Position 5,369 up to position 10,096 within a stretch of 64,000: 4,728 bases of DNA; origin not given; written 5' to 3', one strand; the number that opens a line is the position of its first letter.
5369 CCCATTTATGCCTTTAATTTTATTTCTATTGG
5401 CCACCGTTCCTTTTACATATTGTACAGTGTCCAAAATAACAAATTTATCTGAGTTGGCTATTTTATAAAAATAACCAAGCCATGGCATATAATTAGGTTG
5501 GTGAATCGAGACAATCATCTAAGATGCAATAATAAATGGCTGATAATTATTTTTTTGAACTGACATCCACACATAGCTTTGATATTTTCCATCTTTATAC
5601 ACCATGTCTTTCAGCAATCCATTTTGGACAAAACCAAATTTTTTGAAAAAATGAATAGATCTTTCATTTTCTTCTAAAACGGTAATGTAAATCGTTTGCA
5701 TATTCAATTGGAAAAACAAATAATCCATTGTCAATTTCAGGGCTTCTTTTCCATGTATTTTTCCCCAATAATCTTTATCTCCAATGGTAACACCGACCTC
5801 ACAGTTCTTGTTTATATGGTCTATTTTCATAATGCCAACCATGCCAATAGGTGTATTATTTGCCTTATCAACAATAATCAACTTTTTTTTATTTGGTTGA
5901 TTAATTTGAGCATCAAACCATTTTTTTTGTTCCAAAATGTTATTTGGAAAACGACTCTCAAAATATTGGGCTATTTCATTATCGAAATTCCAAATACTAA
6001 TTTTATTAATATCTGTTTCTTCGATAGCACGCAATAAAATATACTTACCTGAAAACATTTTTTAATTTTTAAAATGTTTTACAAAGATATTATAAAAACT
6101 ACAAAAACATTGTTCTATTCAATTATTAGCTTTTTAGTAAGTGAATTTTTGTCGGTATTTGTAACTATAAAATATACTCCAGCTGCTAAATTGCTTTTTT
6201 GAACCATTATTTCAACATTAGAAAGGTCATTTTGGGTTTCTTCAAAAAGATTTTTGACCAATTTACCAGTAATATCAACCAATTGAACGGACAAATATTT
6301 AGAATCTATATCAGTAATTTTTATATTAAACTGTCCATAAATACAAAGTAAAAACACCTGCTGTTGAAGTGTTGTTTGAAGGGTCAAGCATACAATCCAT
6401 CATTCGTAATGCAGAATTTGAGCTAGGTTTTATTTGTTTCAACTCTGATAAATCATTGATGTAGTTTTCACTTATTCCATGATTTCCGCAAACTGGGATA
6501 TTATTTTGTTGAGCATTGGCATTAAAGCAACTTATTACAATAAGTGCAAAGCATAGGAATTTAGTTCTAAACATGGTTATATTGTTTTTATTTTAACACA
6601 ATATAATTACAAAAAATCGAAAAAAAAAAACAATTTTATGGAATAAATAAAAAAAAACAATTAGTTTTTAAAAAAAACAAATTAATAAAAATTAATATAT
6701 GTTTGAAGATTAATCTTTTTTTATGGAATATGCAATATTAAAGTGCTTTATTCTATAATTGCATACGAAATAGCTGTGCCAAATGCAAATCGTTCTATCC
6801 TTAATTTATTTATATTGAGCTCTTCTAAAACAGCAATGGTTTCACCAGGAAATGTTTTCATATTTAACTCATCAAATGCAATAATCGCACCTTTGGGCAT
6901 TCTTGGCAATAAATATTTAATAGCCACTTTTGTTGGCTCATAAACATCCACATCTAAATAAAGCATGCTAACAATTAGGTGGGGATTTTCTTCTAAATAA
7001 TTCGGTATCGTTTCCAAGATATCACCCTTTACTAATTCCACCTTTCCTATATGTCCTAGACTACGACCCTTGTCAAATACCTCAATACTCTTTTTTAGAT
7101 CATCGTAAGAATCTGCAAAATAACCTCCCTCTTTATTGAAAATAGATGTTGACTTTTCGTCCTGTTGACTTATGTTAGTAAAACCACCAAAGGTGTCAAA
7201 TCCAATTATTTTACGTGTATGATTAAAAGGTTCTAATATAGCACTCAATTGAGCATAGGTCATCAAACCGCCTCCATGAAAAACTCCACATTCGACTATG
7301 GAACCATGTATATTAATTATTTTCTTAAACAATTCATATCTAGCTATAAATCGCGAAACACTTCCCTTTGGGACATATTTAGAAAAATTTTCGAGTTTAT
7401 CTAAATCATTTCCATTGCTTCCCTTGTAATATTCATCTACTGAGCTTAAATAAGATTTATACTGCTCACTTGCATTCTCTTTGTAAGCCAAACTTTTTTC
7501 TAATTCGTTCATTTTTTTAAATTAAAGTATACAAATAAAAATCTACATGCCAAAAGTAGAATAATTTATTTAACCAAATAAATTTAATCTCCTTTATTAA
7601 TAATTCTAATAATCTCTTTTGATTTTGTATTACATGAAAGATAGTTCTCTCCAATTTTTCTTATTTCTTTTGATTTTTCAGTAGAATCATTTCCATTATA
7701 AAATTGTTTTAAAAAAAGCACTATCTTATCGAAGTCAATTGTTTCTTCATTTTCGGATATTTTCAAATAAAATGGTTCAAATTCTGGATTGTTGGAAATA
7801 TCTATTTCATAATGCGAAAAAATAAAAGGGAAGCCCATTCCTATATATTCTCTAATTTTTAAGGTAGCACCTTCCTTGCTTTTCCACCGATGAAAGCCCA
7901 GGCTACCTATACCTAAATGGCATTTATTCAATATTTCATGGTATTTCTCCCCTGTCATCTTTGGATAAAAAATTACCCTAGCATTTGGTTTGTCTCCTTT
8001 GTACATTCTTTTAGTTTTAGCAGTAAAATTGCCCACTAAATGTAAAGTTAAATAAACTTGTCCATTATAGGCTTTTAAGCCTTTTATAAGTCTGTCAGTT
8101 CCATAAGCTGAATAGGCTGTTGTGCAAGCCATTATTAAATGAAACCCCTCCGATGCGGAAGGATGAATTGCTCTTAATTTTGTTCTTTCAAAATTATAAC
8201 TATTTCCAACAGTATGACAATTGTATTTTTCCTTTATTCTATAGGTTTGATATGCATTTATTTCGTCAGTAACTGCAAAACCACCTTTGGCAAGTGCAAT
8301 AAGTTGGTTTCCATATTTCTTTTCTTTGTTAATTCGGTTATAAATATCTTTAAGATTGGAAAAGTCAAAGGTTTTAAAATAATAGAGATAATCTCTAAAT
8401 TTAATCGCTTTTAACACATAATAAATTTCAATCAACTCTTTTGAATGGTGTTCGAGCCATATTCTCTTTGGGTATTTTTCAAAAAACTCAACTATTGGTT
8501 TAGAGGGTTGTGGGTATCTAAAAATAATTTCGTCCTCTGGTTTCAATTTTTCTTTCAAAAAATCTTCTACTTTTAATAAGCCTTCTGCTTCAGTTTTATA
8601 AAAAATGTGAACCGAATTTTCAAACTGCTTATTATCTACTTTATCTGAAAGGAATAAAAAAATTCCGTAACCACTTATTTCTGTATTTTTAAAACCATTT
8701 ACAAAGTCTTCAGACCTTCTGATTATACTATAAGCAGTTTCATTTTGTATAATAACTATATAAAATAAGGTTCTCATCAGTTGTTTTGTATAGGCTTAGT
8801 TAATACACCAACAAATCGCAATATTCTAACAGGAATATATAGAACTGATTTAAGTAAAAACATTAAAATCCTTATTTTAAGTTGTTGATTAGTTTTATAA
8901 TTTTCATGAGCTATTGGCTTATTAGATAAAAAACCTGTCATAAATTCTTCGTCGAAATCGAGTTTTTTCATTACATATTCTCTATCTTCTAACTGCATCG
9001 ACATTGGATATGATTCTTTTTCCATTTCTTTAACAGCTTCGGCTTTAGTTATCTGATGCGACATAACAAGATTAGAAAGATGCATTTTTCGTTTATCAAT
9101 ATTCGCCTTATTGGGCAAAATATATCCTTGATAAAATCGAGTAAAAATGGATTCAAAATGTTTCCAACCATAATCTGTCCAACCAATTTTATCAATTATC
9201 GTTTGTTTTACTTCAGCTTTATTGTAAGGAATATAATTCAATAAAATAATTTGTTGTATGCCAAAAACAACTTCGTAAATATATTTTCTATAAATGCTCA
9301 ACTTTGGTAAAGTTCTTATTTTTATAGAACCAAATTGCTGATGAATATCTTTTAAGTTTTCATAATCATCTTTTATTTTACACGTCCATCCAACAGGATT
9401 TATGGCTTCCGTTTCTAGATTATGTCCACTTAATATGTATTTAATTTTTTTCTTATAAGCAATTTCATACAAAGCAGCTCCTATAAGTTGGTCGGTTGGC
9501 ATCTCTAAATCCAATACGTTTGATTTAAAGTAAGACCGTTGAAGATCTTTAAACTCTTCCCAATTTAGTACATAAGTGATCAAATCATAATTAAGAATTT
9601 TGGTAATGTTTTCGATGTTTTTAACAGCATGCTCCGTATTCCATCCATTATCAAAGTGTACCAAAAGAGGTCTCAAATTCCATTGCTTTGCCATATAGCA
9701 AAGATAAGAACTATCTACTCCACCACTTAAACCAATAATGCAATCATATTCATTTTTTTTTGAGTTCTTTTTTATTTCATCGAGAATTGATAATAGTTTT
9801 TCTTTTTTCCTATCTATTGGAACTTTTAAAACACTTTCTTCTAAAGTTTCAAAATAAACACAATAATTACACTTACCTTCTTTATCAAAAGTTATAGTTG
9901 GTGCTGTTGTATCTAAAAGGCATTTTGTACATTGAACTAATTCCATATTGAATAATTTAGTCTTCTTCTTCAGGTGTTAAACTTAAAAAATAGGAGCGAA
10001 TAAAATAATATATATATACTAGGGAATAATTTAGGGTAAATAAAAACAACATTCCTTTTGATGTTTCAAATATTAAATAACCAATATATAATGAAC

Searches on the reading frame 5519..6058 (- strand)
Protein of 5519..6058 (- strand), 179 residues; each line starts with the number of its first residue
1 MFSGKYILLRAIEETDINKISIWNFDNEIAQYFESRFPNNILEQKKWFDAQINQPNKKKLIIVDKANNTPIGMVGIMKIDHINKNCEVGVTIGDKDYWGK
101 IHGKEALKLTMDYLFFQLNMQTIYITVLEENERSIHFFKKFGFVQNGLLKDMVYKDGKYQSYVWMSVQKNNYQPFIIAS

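Call 18: search_protein_families(library=ncbifam, proteins=[window:5519-6058:-], max_evalue=0.01)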
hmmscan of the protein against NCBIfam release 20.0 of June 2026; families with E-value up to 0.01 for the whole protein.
window:5519-6058:- (179 aa): 14 families
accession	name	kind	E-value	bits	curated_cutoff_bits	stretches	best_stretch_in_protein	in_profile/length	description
NF011709.0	PRK15130.1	equivalog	2.6e-22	79.6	218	1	4-172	4-169/186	spermidine N1-acetyltransferase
TIGR03585.1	PseH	equivalog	2.2e-17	63.6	93.1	1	9-163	3-153/156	UDP-4-amino-4,6-dideoxy-N-acetyl-beta-L-altrosamine N-acetyltransferase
NF008072.0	PRK10809.1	equivalog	3.3e-08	33.5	190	1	61-174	79-192/194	ribosomal protein S5-alanine N-acetyltransferase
NF040702.1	ileS_w_GNAT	exception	1.7e-07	29.3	1999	1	7-178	287-451/1100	isoleucine--tRNA ligase, N-acetyltransferase domain-containing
NF033693.0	AAC_6p_Ie_fam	exception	2.2e-07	31.2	340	1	6-160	7-170/179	AAC(6')-Ie family aminoglycoside N-acetyltransferase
NF000431.1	AAC_6p_Ian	exception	5e-07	29.4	400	1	9-165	10-173/190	aminoglycoside N-acetyltransferase AAC(6')-Ian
NF000507.1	AAC_6p_Ie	exception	5e-06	26.6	450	1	7-165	8-175/201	aminoglycoside N-acetyltransferase AAC(6')-Ie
NF053587.1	SpmdActasePaiA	equivalog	0.00011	22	250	1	103-148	108-152/172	spermidine/spermine N(1)-acetyltransferase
NF007527.0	PRK10140.1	equivalog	0.00013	21.9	236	1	44-166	38-159/162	N-acetyltransferase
NF007539.0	PRK10151.1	equivalog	0.00021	21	184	1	59-161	68-168/179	50S ribosomal protein L7/L12-serine acetyltransferase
NF000016.1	AAC_6p_Im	exception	0.00022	21.4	350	1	3-166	3-175/178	aminoglycoside N-acetyltransferase AAC(6')-Im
NF033151.0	AAC_6p_A10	exception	0.00024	21.1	400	1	90-166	99-175/178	AAC(6')-I family aminoglycoside 6'-N-acetyltransferase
TIGR01575.1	rimI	equivalog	0.00032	20.8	86.4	1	49-160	20-128/132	ribosomal protein S18-alanine N-acetyltransferase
NF040503.1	resist_ArsN1a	equivalog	0.00099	18.9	170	1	45-165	34-155/159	arsinothricin resistance N-acetyltransferase ArsN1 family A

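Call 63: search_protein_families(library=pfam, proteins=[window:5519-6058:-], max_evalue=0.01)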
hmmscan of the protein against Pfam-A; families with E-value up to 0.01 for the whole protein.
window:5519-6058:- (179 aa): 5 families
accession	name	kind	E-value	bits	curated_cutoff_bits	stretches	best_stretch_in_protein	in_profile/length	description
PF13302.13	Acetyltransf_3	-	3.4e-22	80.1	25.4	1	7-144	2-138/138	Acetyltransferase (GNAT) domain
PF13420.13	Acetyltransf_4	-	1.6e-13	51.4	24.3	1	9-162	1-153/155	Acetyltransferase (GNAT) domain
PF00583.31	Acetyltransf_1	-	8.8e-13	49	20.7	1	37-143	12-116/116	Acetyltransferase (GNAT) family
PF13523.12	Acetyltransf_8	-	3.9e-06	27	27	1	14-147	3-141/145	Acetyltransferase (GNAT) domain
PF13508.13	Acetyltransf_7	-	0.0011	19.7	27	1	61-144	5-83/84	Acetyltransferase (GNAT) domain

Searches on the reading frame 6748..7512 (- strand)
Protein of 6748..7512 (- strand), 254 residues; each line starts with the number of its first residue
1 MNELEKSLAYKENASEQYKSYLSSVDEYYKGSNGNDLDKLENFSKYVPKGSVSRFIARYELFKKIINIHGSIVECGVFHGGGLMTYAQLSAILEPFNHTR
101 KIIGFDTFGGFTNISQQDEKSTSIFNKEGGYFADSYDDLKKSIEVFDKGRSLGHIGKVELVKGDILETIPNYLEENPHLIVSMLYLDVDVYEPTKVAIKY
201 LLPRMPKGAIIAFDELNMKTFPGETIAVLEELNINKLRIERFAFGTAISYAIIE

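Call 18: search_protein_families(library=ncbifam, proteins=[window:6748-7512:-], max_evalue=0.01)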
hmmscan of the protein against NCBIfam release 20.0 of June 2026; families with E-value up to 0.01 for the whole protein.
window:6748-7512:- (254 aa): 0 families

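Call 63: search_protein_families(library=pfam, proteins=[window:6748-7512:-], max_evalue=0.01)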
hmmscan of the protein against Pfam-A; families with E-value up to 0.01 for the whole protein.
window:6748-7512:- (254 aa): 3 families
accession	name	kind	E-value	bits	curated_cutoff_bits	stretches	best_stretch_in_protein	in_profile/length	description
PF05711.17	TylF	-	3.5e-10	40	23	1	67-218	90-231/264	Macrocin-O-methyltransferase (TylF)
PF13578.12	Methyltransf_24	-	7.5e-07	30.4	26.3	1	73-215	1-104/105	Methyltransferase domain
PF19306.5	WH_Lhr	-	0.0072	16.2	27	0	202-246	98-143/168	Large helicase-related protein, winged helix domain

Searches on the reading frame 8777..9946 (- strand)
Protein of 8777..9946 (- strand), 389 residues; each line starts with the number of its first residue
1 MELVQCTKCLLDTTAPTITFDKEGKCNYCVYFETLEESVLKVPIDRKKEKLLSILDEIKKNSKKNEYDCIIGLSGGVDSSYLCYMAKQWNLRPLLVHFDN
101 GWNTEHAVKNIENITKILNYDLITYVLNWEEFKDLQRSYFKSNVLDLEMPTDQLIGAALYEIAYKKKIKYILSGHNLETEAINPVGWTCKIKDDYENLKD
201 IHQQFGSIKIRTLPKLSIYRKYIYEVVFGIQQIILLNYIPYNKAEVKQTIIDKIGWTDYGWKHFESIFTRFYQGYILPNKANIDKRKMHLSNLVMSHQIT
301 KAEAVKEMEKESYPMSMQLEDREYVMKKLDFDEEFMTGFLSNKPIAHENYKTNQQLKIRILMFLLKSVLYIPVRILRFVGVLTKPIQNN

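Call 4: search_protein_families(library=pfam, proteins=[window:8777-9946:-], max_evalue=1)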
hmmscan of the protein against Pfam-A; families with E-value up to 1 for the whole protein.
window:8777-9946:- (389 aa): 7 families
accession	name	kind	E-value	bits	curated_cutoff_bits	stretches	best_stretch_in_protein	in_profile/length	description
PF01171.26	ATP_bind_3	-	0.00042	20.5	27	1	69-130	2-69/182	PP-loop family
PF02540.23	NAD_synthase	-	0.0025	17.4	21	1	61-89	12-41/242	NAD synthase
PF02568.20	ThiI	-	0.0033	17.5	20.5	1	71-142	8-82/197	Thiamine biosynthesis protein (ThiI)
PF06508.19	QueC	-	0.0045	17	22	1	69-137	2-68/210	Queuosine biosynthesis protein QueC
PF00733.27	Asn_synthase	-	0.0097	16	21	1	73-175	24-126/354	Asparagine synthase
PF01507.26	PAPS_reduct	-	0.058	13.8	22.5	1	70-126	3-59/175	Phosphoadenosine phosphosulfate reductase domain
PF03054.22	tRNA_Me_trans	-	0.074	13.1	20.6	1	70-98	4-32/202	tRNA methyl transferase HUP domain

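Call 18: search_protein_families(library=ncbifam, proteins=[window:8777-9946:-], max_evalue=0.01)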
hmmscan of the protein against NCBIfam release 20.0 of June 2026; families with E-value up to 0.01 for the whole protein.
window:8777-9946:- (389 aa): 7 families
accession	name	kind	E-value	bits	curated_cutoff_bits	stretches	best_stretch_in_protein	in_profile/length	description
TIGR03573.1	WbuX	subfamily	6.2e-78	262.6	203.2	1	6-334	4-337/344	N-acetyl sugar amidotransferase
TIGR02432.1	lysidine_TilS_N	equivalog_domain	6.4e-06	26.2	93.6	1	69-177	2-109/189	tRNA lysidine(34) synthetase TilS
TIGR00268.2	TIGR00268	equivalog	0.0001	21.7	150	1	67-177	14-121/259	ATP-dependent sacrificial sulfur transferase LarE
NF010587.0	PRK13980.1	equivalog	0.00016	21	255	1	41-119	8-86/267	NAD+ synthase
TIGR01536.1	asn_synth_AEB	equivalog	0.0042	16.1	267.1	1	69-174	255-361/517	asparagine synthase (glutamine-hydrolyzing)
TIGR01093.1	aroD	equivalog_domain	0.0045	17.1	139.3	1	131-181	81-133/229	type I 3-dehydroquinate dehydratase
TIGR00552.1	nadE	equivalog_domain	0.0071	15.6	63.65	0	62-89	18-45/251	NAD(+) synthase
